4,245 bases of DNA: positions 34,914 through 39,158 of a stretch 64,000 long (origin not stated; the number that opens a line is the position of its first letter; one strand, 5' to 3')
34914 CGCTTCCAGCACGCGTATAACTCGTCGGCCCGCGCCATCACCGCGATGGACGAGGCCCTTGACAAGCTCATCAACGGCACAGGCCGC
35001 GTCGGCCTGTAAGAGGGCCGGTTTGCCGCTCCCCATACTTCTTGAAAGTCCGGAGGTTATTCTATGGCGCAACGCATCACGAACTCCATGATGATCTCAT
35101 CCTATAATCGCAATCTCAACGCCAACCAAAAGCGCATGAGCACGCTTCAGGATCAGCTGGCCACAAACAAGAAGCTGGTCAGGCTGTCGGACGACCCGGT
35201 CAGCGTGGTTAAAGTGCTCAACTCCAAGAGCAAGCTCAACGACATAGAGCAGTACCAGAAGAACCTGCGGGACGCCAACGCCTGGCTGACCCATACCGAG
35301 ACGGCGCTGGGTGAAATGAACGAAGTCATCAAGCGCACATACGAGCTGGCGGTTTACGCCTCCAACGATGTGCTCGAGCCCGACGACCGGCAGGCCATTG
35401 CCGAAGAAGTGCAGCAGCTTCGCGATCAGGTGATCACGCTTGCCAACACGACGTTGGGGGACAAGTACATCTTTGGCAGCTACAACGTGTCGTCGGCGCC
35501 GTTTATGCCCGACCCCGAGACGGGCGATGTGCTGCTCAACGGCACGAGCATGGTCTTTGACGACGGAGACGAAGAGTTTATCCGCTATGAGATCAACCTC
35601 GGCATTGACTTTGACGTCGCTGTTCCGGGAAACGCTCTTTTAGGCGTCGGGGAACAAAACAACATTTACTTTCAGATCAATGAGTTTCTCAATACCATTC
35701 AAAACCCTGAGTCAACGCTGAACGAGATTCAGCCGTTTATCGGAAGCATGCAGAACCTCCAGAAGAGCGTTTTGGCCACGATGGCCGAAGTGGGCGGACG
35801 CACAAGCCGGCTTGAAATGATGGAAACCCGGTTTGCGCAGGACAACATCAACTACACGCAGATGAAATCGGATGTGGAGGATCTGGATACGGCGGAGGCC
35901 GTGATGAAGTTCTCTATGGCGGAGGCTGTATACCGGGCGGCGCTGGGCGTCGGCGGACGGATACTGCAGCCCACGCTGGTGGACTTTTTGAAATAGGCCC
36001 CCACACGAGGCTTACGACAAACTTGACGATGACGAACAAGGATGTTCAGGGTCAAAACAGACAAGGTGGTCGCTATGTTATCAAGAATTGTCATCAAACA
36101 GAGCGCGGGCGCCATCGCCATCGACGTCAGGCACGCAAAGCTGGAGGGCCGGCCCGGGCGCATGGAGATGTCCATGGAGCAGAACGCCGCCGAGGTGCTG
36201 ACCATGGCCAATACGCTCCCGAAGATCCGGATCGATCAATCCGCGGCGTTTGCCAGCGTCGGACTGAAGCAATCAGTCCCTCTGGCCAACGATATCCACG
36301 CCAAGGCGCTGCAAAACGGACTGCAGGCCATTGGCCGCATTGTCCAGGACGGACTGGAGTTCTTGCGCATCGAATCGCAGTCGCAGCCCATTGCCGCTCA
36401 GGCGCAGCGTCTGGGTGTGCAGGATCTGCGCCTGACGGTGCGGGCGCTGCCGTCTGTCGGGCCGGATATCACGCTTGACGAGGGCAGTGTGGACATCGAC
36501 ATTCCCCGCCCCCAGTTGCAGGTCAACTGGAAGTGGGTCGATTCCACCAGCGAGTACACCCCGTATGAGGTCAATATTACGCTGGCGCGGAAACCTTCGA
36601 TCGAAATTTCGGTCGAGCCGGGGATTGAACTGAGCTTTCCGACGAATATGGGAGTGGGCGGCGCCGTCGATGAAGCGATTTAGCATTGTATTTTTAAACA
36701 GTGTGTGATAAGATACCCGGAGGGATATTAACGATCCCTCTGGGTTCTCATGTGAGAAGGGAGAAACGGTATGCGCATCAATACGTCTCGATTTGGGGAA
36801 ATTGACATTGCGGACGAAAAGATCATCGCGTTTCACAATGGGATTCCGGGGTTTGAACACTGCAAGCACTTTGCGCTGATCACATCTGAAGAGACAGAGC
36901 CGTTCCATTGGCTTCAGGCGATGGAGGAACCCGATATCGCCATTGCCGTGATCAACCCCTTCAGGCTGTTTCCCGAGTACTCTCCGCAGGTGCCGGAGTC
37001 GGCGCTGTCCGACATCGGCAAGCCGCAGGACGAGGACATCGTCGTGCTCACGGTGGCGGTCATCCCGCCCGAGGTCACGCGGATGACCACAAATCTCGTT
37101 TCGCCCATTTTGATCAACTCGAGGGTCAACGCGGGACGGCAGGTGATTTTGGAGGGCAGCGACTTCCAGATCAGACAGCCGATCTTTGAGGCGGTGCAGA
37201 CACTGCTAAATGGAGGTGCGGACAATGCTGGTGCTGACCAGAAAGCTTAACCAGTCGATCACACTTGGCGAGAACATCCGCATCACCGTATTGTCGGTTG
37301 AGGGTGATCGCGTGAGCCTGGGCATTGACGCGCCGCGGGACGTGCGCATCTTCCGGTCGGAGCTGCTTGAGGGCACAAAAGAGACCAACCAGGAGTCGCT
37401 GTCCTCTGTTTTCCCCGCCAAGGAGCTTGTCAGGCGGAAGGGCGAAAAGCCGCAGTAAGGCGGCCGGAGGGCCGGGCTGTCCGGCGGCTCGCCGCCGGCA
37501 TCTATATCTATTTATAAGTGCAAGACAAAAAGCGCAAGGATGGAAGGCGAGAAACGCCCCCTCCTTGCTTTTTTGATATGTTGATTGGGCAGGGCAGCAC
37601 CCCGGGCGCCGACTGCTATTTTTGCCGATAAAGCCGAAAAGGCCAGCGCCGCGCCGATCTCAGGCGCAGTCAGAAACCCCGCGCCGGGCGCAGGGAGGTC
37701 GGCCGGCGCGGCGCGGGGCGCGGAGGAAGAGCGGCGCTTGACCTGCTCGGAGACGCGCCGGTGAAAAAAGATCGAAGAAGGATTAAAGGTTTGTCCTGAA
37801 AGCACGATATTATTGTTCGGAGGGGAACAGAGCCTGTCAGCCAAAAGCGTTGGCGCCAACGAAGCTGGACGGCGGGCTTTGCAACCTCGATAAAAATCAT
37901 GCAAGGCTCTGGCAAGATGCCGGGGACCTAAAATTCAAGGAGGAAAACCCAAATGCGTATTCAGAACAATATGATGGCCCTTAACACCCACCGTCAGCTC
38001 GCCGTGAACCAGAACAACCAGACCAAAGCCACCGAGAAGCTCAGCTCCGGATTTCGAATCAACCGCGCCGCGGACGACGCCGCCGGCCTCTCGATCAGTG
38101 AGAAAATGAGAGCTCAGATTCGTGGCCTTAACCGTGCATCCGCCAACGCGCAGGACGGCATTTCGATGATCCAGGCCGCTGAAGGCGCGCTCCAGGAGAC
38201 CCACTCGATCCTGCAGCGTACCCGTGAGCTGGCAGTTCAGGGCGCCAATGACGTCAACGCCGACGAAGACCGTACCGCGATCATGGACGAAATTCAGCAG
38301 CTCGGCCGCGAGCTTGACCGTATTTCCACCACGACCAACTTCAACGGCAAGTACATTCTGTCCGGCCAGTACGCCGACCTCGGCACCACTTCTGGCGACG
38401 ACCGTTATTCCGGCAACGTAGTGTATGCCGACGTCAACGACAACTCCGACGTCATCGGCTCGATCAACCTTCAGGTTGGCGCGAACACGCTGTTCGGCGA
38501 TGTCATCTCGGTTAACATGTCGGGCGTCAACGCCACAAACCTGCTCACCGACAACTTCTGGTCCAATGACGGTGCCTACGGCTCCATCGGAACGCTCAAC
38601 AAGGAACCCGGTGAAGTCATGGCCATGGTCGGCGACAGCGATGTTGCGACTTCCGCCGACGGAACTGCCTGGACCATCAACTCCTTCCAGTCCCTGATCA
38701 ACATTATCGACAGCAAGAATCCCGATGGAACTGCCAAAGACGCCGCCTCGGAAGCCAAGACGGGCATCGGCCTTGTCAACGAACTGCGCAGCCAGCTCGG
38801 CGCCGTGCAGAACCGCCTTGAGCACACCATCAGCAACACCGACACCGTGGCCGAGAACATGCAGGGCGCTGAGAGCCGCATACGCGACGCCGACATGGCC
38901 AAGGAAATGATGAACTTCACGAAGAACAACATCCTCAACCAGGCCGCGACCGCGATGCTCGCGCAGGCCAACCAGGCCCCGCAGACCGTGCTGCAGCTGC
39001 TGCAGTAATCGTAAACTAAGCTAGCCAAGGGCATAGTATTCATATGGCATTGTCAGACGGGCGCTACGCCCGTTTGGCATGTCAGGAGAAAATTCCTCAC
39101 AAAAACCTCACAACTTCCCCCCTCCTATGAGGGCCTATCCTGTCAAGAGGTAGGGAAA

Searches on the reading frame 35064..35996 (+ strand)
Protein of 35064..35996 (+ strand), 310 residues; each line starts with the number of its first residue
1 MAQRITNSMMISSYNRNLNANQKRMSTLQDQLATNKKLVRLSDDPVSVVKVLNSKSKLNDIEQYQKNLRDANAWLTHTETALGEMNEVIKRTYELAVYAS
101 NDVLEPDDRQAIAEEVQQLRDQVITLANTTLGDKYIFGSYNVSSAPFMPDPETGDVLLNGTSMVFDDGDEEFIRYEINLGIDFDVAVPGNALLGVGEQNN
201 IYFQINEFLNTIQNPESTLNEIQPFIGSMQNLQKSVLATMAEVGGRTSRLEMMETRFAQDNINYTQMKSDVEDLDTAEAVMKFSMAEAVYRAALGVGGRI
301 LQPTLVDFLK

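Call 10: search_protein_families(library=pfam, proteins=[window:35064-35996:+], max_evalue=0.001)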
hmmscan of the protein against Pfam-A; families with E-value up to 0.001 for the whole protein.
window:35064-35996:+ (310 aa): 1 family
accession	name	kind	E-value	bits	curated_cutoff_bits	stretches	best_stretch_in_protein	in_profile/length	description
PF00669.25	Flagellin_N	-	1.5e-20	74.1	26.6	1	6-131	2-127/139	Bacterial flagellin N-terminal helical region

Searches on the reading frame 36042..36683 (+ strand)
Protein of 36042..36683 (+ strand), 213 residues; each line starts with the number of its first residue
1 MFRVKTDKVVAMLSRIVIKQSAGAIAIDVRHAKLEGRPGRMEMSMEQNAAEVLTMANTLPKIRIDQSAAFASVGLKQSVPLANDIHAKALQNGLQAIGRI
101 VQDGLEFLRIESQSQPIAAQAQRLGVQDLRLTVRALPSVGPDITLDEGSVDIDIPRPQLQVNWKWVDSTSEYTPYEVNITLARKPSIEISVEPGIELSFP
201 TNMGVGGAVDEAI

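Call 10: search_protein_families(library=pfam, proteins=[window:36042-36683:+], max_evalue=0.001)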
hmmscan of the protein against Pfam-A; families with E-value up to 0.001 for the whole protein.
window:36042-36683:+ (213 aa): 1 family
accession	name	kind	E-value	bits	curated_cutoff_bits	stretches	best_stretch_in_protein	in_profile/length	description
PF20074.4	DUF6470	-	1.7e-33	116.2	28.9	1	16-191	1-178/178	Family of unknown function (DUF6470)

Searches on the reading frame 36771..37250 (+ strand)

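Call 10: search_protein_families(library=pfam, proteins=[window:36771-37250:+], max_evalue=0.001)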
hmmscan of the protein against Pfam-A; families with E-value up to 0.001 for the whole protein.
window:36771-37250:+ (159 aa): 1 family
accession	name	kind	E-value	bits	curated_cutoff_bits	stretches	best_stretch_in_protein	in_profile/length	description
PF02623.20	FliW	-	1.4e-37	128.7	25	1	19-138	1-122/122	FliW protein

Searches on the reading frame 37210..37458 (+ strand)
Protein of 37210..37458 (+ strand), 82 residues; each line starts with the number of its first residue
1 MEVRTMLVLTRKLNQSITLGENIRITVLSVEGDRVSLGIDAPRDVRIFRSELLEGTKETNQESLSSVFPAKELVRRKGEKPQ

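Call 10: search_protein_families(library=pfam, proteins=[window:37210-37458:+], max_evalue=0.001)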
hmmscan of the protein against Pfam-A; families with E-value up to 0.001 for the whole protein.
window:37210-37458:+ (82 aa): 1 family
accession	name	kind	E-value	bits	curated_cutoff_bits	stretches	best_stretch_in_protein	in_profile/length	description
PF02599.21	CsrA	-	7.5e-23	80.7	27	1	6-56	1-51/53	Global regulator protein family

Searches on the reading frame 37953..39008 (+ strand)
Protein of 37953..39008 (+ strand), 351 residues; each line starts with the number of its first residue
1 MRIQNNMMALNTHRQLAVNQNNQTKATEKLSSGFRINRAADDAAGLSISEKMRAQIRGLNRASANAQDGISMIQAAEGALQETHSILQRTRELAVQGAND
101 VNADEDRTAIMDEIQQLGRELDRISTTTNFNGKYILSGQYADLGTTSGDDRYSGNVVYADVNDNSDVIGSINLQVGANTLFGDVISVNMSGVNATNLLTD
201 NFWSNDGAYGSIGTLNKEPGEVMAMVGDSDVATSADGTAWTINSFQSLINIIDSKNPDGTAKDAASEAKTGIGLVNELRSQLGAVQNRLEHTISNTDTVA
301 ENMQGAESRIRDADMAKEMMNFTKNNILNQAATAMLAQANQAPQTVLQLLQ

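Call 3: search_protein_families(library=pfam, proteins=[window:37953-39008:+], max_evalue=1)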
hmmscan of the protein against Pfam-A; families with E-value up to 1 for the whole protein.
window:37953-39008:+ (351 aa): 3 families
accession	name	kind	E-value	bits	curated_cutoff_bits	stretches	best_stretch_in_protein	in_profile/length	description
PF00669.25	Flagellin_N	-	3.8e-46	157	26.6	1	3-139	1-137/139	Bacterial flagellin N-terminal helical region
PF00700.27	Flagellin_C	-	5.6e-27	94.3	23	1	272-350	8-86/86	Bacterial flagellin C-terminal helical region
PF21097.3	SR_plectin_7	-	0.28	12.1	27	0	267-344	4-82/116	Spectrin repeat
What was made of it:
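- Checked: Flagellin lies directly upstream, at 37953-39008 (call 3).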
